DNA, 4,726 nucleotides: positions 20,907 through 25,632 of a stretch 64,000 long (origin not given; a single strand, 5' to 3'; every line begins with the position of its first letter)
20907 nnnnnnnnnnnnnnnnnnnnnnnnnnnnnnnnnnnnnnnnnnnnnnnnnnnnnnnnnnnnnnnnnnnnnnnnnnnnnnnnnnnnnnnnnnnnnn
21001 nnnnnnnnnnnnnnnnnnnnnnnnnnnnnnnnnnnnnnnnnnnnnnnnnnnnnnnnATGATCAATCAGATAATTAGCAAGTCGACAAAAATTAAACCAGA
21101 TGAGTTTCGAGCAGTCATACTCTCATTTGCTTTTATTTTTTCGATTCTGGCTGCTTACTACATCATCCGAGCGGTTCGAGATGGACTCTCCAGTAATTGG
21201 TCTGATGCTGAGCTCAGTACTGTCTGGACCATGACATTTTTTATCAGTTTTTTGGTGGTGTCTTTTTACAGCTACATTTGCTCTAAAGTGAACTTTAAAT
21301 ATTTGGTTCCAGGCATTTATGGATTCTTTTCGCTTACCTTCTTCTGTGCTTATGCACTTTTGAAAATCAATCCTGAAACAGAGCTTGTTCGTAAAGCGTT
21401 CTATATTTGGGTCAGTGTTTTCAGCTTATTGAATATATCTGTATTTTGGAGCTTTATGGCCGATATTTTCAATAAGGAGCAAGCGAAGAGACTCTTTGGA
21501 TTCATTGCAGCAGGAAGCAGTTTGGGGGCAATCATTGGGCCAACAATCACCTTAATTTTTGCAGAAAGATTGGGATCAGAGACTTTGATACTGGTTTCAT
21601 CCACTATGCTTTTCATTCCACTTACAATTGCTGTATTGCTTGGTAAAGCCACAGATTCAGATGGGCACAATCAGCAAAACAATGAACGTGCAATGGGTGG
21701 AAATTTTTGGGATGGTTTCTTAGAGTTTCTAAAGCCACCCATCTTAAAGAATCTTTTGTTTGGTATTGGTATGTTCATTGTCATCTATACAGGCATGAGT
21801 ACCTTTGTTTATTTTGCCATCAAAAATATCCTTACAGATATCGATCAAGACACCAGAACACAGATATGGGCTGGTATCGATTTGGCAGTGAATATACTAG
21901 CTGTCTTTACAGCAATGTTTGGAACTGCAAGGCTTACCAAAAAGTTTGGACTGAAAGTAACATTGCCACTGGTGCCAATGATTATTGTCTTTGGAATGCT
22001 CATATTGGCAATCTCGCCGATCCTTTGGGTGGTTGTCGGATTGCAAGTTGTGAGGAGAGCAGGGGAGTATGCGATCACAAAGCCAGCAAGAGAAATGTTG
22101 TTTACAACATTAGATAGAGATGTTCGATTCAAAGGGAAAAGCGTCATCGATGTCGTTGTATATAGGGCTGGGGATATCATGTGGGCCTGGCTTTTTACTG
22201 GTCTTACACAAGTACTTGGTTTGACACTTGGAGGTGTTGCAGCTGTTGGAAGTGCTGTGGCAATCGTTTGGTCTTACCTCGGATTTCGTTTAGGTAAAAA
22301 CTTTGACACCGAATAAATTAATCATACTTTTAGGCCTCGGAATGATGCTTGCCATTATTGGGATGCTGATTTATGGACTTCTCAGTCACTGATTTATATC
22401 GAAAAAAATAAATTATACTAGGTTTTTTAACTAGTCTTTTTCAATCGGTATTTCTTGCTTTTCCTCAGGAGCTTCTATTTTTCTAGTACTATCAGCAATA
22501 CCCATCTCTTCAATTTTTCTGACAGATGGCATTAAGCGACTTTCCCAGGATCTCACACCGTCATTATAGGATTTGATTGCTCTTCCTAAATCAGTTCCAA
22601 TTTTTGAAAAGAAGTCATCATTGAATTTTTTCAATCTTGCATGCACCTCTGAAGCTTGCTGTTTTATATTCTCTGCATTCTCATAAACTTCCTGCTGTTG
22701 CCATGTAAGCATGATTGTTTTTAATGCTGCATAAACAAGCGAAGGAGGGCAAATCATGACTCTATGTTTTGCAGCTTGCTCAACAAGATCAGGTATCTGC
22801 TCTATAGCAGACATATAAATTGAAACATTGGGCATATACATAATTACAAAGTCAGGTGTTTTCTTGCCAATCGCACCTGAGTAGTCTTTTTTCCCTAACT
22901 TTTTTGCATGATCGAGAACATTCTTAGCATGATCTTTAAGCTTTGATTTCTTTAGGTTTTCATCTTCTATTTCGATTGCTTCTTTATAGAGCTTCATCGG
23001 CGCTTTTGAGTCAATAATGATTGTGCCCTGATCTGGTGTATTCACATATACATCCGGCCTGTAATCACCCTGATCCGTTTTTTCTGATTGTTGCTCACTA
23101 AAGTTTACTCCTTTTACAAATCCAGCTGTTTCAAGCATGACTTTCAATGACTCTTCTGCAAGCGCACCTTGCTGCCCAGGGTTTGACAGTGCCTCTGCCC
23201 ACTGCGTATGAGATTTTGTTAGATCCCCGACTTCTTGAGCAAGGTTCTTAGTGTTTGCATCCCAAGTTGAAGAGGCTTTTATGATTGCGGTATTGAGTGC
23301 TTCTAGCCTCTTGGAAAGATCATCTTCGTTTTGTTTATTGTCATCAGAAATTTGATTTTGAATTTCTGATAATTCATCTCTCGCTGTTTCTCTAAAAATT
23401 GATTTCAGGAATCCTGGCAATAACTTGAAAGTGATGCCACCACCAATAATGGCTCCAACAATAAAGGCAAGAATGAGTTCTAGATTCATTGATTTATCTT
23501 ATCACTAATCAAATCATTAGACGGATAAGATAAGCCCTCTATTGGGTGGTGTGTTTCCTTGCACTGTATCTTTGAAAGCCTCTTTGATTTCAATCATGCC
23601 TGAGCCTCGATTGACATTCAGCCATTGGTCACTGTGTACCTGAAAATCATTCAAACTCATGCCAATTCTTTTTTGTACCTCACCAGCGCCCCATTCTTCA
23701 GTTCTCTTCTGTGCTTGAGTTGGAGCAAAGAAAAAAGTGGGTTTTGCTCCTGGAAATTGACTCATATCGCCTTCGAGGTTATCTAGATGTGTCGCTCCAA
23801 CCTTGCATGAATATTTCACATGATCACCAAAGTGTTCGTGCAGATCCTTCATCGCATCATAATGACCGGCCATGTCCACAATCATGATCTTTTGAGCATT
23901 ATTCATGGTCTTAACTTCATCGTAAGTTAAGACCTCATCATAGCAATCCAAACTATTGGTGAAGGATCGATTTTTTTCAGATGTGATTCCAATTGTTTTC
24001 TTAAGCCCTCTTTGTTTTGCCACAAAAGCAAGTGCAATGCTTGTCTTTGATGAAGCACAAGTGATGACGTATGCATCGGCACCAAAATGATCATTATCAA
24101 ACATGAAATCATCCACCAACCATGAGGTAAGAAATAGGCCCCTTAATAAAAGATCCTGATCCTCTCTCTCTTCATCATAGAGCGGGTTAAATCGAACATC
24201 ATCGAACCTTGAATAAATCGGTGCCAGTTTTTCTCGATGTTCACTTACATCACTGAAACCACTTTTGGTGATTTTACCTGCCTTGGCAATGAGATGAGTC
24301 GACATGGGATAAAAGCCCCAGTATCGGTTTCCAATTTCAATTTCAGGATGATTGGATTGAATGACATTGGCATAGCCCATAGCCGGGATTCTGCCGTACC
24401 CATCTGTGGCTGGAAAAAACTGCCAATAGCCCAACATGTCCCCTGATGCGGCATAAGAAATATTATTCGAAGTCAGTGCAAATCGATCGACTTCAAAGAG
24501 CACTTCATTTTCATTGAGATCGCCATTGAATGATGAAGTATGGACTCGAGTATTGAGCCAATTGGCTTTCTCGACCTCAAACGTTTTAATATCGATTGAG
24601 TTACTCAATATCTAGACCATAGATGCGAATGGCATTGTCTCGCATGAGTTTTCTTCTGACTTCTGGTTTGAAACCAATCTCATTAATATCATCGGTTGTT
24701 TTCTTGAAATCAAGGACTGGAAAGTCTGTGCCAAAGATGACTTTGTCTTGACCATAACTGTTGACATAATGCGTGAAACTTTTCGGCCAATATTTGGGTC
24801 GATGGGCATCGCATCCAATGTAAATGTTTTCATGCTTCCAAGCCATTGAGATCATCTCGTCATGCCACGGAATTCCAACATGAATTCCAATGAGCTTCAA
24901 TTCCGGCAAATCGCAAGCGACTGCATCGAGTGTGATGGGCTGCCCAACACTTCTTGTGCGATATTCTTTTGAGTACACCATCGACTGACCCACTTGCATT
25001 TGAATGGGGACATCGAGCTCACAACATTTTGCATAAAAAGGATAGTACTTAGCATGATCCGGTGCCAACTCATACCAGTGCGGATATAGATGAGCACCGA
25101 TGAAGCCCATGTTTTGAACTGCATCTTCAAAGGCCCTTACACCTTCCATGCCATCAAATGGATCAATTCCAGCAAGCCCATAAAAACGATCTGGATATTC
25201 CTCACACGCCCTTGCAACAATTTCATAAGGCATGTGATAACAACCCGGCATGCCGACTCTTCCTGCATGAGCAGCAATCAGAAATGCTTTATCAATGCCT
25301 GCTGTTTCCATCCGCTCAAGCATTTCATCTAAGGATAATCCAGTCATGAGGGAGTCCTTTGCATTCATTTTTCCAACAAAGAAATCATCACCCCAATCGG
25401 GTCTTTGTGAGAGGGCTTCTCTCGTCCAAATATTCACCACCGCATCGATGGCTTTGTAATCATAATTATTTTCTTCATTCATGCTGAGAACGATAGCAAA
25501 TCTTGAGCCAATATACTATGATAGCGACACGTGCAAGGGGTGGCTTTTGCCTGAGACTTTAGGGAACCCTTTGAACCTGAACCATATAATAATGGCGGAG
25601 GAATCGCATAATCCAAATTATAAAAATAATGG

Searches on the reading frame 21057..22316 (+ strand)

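Call 29: search_protein_families(library=pfam, proteins=[window:21057-22316:+], max_evalue=0.01)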
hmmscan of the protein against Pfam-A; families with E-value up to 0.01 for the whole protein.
window:21057-22316:+ (419 aa): 2 families
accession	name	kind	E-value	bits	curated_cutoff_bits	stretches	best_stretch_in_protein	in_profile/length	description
PF07690.21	MFS_1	-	3e-12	46.6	33.4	1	24-327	3-299/347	Major Facilitator Superfamily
PF03219.20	TLC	-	3.1e-07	30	21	1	317-404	386-479/491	TLC ATP/ADP transporter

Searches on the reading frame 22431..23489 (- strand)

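Call 29: search_protein_families(library=pfam, proteins=[window:22431-23489:-], max_evalue=0.01)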
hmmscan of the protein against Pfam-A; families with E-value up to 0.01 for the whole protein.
window:22431-23489:- (352 aa): 4 families
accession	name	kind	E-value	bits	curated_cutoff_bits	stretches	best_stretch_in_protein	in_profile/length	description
PF02646.22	RmuC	-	4e-67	226.8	26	1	52-334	11-289/291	RmuC family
PF14362.11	DUF4407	-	0.00057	19.7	31.3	1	5-88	86-169/297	Domain of unknown function (DUF4407)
PF01442.23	Apolipoprotein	-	0.0034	17.5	90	0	33-92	105-164/190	Apolipoprotein A1/A4/E domain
PF04513.17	Baculo_PEP_C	-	0.0046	17.5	38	0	36-103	43-110/140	Baculovirus polyhedron envelope protein, PEP, C terminus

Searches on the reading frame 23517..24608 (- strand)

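Call 29: search_protein_families(library=pfam, proteins=[window:23517-24608:-], max_evalue=0.01)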
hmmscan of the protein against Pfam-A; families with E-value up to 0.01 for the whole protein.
window:23517-24608:- (363 aa): 1 family
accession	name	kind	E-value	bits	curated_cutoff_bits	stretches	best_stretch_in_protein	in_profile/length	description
PF11017.14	DUF2855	-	1.2e-97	328.2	30.9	1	43-353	1-334/335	Protein of unknown function (DUF2855)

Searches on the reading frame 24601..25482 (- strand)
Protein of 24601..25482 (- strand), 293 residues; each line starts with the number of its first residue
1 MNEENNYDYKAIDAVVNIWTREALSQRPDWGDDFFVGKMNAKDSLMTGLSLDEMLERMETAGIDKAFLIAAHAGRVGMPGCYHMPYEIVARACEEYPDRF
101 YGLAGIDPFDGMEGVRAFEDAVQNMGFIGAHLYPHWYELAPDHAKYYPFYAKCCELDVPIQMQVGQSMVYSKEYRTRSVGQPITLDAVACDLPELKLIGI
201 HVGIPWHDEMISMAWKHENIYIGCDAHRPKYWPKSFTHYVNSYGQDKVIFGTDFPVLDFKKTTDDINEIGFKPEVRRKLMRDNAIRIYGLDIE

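Call 29: search_protein_families(library=pfam, proteins=[window:24601-25482:-], max_evalue=0.01)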
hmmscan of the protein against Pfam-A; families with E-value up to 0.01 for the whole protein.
window:24601-25482:- (293 aa): 1 family
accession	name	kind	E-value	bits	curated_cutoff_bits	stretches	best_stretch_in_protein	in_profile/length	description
PF04909.20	Amidohydro_2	-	5.8e-43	148.1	26.4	1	12-290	1-289/289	Amidohydrolase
